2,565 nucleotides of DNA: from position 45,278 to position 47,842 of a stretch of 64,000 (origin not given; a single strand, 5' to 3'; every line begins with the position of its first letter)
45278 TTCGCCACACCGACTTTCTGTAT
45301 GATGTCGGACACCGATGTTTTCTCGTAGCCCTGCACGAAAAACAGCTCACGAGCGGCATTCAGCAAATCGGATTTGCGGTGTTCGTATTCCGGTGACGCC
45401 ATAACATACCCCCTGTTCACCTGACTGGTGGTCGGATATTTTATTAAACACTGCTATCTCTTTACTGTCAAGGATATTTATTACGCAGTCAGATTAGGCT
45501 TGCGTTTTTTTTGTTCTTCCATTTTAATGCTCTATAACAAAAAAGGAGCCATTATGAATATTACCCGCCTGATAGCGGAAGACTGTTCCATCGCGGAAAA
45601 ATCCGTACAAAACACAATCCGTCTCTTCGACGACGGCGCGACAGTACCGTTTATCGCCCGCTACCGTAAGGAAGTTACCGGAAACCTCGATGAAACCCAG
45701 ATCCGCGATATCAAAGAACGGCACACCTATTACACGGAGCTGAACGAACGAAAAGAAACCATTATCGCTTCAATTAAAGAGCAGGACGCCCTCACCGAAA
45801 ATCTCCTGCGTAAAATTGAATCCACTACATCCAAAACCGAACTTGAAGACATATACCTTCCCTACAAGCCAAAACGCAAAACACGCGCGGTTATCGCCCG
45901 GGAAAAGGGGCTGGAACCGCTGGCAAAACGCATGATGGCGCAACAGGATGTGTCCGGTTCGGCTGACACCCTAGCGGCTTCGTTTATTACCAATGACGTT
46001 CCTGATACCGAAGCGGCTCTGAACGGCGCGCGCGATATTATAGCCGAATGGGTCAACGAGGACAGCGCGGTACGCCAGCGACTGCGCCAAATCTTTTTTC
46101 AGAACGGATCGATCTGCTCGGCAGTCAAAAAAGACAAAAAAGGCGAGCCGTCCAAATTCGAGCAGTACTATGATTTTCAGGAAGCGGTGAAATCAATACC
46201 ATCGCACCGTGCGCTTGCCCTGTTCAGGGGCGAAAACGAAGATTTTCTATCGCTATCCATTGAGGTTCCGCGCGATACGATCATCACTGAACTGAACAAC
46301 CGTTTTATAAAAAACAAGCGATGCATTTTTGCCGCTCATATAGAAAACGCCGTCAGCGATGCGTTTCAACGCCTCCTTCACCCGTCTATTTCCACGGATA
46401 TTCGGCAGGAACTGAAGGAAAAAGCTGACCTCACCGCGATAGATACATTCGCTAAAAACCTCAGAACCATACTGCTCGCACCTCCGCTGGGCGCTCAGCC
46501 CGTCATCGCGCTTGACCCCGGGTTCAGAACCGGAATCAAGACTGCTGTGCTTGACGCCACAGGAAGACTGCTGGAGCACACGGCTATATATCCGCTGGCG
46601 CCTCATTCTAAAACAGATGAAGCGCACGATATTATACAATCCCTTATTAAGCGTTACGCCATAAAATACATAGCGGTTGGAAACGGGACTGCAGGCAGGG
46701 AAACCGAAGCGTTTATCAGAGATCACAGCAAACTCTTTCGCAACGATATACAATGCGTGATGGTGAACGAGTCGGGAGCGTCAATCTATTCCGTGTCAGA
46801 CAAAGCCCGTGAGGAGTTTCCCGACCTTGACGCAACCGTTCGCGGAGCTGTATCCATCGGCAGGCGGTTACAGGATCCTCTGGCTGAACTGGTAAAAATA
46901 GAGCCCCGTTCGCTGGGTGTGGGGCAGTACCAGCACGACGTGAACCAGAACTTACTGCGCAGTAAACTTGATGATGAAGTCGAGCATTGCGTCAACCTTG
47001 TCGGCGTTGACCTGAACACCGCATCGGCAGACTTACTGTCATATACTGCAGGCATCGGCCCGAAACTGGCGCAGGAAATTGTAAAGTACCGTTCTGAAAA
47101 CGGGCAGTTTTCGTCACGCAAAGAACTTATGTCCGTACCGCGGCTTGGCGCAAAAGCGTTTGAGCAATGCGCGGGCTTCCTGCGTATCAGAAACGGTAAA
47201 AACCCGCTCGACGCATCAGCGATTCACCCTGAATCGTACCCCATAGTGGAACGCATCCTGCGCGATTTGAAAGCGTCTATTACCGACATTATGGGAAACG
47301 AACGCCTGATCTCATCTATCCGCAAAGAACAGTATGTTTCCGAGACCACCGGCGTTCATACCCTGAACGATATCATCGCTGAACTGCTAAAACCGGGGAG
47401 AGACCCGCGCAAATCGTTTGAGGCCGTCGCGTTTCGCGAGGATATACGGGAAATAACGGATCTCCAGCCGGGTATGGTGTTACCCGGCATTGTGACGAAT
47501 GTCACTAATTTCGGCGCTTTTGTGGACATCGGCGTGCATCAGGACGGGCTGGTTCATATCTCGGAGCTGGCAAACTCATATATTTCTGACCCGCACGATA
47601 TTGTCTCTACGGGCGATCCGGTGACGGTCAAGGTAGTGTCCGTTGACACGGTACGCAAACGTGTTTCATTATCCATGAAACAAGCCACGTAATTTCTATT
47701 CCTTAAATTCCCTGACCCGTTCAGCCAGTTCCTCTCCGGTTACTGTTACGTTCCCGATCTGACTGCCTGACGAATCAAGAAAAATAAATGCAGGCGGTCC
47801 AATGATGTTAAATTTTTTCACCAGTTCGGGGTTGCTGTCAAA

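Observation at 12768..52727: Novel ~150-bp repeat family: four copies in 40 kb, always just upstream of plus-strand genes, one inverted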

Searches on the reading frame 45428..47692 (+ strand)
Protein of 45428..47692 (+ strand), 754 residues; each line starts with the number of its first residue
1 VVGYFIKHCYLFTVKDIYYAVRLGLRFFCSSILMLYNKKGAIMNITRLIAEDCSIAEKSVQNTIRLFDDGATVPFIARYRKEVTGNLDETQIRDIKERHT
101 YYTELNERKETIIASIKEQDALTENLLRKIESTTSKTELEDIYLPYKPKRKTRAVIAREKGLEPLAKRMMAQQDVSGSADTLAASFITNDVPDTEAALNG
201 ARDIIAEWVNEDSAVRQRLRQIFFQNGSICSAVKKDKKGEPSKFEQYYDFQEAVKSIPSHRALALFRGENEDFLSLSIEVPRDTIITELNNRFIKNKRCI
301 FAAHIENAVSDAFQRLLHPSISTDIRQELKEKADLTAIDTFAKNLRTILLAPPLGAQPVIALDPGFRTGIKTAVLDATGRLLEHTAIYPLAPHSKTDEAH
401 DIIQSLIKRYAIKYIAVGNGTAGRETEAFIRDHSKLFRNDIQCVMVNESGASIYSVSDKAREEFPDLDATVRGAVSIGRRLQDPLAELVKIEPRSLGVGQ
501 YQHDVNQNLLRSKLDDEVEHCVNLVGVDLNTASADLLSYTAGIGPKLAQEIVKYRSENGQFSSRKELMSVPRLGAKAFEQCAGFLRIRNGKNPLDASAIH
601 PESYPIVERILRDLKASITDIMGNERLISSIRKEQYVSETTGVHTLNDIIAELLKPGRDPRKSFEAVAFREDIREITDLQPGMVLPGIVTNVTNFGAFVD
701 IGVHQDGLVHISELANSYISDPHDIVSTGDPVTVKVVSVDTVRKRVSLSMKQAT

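Call 33: find_homologous_proteins(query=window:45428-47692:+, max_evalue=1e-100)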
Query window:45428-47692:+ (754 aa): 8000 proteins with E <= 1e-100 among 8000 candidates; the best 120 are listed.
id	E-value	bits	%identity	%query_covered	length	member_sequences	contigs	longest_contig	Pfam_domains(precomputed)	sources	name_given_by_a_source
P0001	0.0e+0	1571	100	95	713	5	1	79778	PF16921.11,PF14639.12,PF00575.30,PF23459.2,PF12836.14,PF14635.13,PF17674.8,PF09371.16,PF22706.2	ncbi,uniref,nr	ncbi:MAG: RNA-binding transcriptional accessory protein [Candidatus Auribacter fodinae]|uniref:RNA-b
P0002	5.9e-295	998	63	94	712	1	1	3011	PF16921.11,PF14639.12,PF00575.30,PF23459.2,PF12836.14,PF14635.13,PF17674.8,PF09371.16,PF22706.2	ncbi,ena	-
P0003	1.0e-291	988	62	94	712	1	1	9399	PF16921.11,PF14639.12,PF00575.30,PF23459.2,PF12836.14,PF14635.13,PF17674.8,PF09371.16,PF22706.2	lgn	-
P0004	4.2e-288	976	62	94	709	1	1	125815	PF16921.11,PF14639.12,PF00575.30,PF23459.2,PF12836.14,PF14635.13,PF17674.8,PF09371.16,PF22706.2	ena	-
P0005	1.7e-287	974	63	94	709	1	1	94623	PF16921.11,PF14639.12,PF00575.30,PF23459.2,PF12836.14,PF14635.13,PF17674.8,PF09371.16,PF22706.2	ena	-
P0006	6.8e-287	972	62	94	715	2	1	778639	PF16921.11,PF14639.12,PF00575.30,PF23459.2,PF12836.14,PF14635.13,PF17674.8,PF09371.16,PF22706.2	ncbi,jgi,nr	ncbi:MAG: Tex family protein [Candidatus Auribacterota bacterium]|jgi:uncharacterized protein|nr:Tex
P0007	3.2e-284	963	61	94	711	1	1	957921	PF16921.11,PF14639.12,PF00575.30,PF23459.2,PF12836.14,PF14635.13,PF17674.8,PF09371.16,PF22706.2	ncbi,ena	-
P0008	1.2e-279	948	61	94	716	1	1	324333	PF16921.11,PF14639.12,PF00575.30,PF23459.2,PF12836.14,PF14635.13,PF17674.8,PF09371.16,PF22706.2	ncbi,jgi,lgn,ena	-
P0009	1.3e-274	931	59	94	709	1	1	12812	PF16921.11,PF14639.12,PF00575.30,PF12836.14,PF14635.13,PF17674.8,PF09371.16,PF22706.2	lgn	-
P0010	8.0e-274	929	59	93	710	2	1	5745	PF16921.11,PF14639.12,PF00575.30,PF23459.2,PF12836.14,PF14635.13,PF17674.8,PF09371.16,PF22706.2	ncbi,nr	ncbi:RNA-binding transcriptional accessory protein [bacterium]|nr:RNA-binding transcriptional access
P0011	6.5e-273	926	59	93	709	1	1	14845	PF16921.11,PF14639.12,PF00575.30,PF23459.2,PF12836.14,PF14635.13,PF17674.8,PF09371.16,PF22706.2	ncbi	-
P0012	2.5e-252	857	57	94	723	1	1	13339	PF16921.11,PF14639.12,PF00575.30,PF23459.2,PF12836.14,PF14635.13,PF17674.8,PF09371.16,PF22706.2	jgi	jgi:uncharacterized protein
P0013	7.2e-249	846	56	93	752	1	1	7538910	PF16921.11,PF14639.12,PF00575.30,PF23459.2,PF12836.14,PF14635.13,PF17674.8,PF09371.16,PF22706.2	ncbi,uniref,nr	ncbi:Tex family protein [Pontibacter sp. G13]|uniref:Tex family protein n=1 Tax=Pontibacter sp. G13 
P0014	3.7e-248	844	56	94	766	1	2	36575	PF16921.11,PF14639.12,PF00575.30,PF23459.2,PF12836.14,PF03934.20,PF14635.13,PF17674.8,PF09371.16,PF22706.2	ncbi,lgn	ncbi:MAG: Tex family protein [Bacteroidota bacterium]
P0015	9.8e-248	842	55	94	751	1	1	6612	PF16921.11,PF14639.12,PF00575.30,PF23459.2,PF12836.14,PF14635.13,PF17674.8,PF09371.16,PF22706.2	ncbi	ncbi:MAG: Tex family protein [Bacteroidota bacterium]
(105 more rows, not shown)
